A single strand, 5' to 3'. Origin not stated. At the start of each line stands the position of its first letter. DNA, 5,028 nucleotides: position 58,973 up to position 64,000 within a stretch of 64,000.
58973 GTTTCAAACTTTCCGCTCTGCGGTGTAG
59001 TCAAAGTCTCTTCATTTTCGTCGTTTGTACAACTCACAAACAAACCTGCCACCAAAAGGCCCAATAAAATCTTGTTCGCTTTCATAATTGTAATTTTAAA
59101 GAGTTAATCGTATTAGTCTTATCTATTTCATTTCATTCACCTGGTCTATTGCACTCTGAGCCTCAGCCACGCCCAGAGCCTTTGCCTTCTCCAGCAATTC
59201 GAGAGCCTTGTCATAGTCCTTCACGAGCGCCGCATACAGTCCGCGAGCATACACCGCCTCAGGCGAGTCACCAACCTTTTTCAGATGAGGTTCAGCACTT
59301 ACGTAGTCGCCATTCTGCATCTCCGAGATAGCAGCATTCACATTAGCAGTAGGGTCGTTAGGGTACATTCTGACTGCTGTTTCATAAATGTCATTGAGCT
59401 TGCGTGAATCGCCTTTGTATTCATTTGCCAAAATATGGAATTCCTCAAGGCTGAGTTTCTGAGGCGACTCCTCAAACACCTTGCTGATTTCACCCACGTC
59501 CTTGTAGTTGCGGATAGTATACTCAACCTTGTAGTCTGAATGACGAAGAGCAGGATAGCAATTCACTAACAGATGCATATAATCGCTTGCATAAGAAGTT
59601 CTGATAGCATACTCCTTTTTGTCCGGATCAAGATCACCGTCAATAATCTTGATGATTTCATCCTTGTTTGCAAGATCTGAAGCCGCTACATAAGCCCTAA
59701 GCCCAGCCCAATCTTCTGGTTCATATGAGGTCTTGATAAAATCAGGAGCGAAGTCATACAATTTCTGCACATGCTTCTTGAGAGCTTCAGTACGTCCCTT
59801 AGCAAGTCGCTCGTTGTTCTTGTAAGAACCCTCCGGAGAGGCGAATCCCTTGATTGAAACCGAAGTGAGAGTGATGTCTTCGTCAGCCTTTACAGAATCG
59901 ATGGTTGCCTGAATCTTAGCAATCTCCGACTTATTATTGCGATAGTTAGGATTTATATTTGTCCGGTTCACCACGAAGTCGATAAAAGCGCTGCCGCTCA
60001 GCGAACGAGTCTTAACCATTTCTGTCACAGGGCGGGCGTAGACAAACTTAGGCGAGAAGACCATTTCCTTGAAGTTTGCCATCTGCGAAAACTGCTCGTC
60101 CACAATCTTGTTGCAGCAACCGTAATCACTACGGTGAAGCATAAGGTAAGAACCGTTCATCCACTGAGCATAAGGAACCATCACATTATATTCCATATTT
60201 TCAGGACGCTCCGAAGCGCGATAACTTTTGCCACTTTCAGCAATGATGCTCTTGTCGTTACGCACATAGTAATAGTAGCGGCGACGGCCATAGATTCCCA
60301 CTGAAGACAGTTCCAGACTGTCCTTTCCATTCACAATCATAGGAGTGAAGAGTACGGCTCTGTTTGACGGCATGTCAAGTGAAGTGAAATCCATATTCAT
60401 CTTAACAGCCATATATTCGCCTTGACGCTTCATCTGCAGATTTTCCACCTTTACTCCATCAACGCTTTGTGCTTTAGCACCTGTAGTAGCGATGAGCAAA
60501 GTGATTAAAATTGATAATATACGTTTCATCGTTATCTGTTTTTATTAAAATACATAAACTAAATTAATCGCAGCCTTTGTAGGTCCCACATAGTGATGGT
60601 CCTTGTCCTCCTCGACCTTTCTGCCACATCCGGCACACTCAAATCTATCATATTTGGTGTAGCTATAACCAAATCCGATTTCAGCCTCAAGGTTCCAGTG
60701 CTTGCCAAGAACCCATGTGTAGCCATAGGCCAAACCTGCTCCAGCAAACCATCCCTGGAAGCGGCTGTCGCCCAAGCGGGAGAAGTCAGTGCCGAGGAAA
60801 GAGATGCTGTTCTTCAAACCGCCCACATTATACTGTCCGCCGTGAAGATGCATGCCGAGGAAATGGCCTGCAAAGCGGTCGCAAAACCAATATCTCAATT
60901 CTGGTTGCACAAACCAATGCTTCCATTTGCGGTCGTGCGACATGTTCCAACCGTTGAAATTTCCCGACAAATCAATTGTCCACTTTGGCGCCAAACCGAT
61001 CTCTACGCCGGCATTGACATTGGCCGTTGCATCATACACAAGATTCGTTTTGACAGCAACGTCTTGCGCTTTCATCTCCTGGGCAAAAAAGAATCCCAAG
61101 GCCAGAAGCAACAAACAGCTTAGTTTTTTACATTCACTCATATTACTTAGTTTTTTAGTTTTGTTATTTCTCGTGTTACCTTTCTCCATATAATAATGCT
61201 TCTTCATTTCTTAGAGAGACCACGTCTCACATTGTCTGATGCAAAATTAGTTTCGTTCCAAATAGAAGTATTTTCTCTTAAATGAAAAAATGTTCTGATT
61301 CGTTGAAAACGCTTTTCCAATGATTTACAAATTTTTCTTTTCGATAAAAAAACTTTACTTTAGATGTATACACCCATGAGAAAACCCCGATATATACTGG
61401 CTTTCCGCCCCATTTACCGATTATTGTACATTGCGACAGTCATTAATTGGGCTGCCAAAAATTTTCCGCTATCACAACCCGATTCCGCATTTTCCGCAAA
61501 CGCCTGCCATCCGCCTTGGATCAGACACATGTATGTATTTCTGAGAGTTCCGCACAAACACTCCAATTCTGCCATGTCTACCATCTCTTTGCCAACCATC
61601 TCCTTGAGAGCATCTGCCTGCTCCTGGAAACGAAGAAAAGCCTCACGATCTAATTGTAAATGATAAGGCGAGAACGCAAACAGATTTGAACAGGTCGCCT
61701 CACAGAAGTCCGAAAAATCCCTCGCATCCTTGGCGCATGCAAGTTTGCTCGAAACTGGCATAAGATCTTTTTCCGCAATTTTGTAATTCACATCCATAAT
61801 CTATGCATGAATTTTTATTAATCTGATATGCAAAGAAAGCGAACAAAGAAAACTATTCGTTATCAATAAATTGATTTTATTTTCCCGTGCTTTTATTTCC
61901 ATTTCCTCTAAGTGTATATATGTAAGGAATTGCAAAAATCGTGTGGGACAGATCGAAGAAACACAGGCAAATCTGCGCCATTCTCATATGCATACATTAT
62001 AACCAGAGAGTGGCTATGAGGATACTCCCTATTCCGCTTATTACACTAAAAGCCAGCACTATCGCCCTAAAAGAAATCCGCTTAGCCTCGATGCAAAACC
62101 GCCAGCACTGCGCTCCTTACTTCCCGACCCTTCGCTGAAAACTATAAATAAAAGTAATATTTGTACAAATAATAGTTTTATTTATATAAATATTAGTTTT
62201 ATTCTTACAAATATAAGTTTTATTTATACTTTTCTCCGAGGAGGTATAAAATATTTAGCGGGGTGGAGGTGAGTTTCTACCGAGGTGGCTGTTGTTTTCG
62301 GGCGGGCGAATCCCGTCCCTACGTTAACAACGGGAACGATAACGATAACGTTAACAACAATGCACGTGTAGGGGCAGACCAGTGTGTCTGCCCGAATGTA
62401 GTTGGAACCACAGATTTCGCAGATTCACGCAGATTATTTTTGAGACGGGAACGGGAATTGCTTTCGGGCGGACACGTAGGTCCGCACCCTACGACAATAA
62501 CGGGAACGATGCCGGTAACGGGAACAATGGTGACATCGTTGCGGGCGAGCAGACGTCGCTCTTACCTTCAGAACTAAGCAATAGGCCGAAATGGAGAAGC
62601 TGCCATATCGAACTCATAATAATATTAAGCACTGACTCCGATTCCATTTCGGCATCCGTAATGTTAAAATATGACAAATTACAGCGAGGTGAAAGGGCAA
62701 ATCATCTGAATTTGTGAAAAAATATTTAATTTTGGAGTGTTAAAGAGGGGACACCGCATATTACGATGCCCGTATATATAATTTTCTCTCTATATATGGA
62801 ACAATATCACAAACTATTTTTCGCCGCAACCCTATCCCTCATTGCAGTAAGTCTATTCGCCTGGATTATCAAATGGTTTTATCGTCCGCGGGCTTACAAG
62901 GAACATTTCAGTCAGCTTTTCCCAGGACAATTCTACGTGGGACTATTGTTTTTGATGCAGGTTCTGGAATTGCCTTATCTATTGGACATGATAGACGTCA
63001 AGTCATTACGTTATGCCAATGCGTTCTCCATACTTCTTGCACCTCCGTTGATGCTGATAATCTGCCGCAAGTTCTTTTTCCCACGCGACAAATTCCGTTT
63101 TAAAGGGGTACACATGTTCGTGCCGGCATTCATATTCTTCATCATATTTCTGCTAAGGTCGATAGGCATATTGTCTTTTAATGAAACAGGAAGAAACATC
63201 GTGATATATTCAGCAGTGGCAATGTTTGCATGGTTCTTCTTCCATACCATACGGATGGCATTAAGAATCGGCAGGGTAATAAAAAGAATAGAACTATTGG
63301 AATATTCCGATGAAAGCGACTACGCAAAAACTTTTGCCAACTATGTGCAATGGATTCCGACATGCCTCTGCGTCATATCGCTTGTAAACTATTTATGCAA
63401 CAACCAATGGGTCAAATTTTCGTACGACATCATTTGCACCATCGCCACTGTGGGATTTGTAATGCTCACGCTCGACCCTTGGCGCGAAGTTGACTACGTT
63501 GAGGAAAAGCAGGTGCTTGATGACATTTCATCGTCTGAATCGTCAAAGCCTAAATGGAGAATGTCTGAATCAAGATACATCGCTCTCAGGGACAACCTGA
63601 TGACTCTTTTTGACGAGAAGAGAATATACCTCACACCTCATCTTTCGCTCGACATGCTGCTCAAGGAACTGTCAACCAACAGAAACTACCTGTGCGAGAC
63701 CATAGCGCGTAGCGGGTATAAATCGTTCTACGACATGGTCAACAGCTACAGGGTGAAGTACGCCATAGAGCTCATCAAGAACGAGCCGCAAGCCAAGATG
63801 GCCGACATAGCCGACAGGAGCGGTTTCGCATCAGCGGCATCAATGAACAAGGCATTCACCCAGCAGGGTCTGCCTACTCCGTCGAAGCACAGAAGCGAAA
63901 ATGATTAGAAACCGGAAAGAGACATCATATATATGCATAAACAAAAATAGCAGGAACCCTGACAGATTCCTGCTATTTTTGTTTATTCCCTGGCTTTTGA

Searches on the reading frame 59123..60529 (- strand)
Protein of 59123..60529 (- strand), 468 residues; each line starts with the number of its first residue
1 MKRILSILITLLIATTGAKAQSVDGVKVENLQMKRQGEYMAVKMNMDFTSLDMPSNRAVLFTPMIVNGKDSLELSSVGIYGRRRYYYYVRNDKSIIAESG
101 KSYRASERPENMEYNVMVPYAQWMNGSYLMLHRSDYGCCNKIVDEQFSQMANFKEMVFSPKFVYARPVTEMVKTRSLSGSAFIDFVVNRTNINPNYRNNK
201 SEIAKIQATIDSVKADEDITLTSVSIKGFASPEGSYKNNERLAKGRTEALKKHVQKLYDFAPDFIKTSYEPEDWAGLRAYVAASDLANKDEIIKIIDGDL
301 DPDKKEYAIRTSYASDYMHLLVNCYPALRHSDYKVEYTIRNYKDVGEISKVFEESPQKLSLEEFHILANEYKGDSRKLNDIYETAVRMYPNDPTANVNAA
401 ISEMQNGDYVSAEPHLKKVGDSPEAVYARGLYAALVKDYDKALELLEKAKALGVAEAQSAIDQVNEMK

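Call 8: search_protein_families(library=pfam, proteins=[window:59123-60529:-])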
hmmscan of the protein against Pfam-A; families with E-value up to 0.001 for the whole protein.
window:59123-60529:- (468 aa): 4 families
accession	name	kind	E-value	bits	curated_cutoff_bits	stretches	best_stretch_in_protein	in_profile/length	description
PF12984.12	DUF3868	-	2.1e-09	37.9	27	1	7-93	6-92/105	Domain of unknown function (DUF3868)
PF13432.12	TPR_16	-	1.7e-05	25.6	32.7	0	382-417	20-55/65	Tetratricopeptide repeat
PF07719.23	TPR_2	-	3.7e-05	23.9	27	0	423-452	1-30/34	Tetratricopeptide repeat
PF14559.12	TPR_19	-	0.00099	19.8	25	0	381-422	13-54/68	Tetratricopeptide repeat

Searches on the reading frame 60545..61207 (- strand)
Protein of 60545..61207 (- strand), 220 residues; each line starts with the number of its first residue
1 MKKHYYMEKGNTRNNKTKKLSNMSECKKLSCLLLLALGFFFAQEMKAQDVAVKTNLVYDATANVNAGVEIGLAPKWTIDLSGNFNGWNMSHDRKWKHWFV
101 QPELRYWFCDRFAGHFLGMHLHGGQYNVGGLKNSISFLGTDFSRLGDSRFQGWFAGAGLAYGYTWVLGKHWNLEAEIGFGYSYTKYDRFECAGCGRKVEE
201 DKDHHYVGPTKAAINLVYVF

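Call 8: search_protein_families(library=pfam, proteins=[window:60545-61207:-])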
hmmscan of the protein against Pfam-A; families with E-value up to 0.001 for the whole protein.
window:60545-61207:- (220 aa): 3 families
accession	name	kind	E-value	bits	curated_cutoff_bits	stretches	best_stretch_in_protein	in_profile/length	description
PF12099.14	DUF3575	-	2.8e-78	261.7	21.1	1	35-220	3-177/177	Protein of unknown function (DUF3575)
PF03797.25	Autotransporter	-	3.3e-07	30.8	26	1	114-202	80-167/255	Autotransporter beta-domain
PF14391.12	DUF4421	-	0.00045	20.2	32.1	1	148-194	193-238/302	Domain of unknown function (DUF4421)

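Call 11: find_encoding_contigs(protein=window:60545-61207:-, flank=3000, max_places=10)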
Protein window:60545-61207:- (220 aa): no gene with exactly this product is on record in the collection.

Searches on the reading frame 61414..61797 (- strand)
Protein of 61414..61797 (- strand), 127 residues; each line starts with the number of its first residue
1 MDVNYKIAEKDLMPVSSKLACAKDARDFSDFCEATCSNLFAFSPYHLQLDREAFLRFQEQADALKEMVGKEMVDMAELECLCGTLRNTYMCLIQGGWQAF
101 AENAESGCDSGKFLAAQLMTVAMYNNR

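Call 8: search_protein_families(library=pfam, proteins=[window:61414-61797:-])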
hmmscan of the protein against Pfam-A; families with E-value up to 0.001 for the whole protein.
window:61414-61797:- (127 aa): 0 families

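Call 44: find_encoding_contigs(protein=window:61414-61797:-, flank=3000, max_places=10)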
Protein window:61414-61797:- (127 aa): 4 contigs read that carry it; 4 places shown.
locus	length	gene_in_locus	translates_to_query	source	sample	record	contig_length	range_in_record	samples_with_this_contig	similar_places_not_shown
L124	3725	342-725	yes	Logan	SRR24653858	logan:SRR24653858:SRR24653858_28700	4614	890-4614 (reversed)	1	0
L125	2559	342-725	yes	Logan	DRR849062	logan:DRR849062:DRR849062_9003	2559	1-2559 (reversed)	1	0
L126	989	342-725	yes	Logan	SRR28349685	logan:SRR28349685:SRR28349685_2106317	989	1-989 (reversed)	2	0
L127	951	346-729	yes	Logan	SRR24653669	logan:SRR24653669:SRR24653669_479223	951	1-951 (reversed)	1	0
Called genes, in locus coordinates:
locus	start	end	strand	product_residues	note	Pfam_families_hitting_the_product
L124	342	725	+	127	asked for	-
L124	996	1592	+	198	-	PF12099:DUF3575, PF03797:Autotransporter (weak)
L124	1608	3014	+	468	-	PF12984:DUF3868, PF13432:TPR_16 (faint)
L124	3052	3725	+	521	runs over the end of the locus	?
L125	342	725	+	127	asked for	-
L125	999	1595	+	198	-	PF12099:DUF3575, PF03797:Autotransporter (weak)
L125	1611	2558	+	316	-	?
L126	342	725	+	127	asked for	-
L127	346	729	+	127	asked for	-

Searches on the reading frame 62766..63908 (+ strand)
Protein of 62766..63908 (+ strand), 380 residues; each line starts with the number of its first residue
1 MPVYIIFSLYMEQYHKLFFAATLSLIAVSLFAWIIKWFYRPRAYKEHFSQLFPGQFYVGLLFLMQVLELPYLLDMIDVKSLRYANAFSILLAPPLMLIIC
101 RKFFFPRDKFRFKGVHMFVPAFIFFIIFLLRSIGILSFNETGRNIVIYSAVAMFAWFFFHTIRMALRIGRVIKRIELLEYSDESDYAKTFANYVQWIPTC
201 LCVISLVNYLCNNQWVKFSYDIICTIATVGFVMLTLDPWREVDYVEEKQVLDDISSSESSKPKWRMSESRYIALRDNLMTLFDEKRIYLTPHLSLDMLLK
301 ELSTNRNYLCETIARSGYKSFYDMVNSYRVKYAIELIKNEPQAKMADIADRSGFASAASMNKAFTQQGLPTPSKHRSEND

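Call 8: search_protein_families(library=pfam, proteins=[window:62766-63908:+])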
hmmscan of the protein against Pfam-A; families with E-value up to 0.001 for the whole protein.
window:62766-63908:+ (380 aa): 1 family
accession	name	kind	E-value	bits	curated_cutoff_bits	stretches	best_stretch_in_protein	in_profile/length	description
PF12833.13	HTH_18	-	6.3e-10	39.6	33.6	1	300-376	3-78/80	Helix-turn-helix domain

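Call 10: find_encoding_contigs(protein=window:62766-63908:+, flank=3000, max_places=10)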
Protein window:62766-63908:+ (380 aa): no gene with exactly this product is on record in the collection.
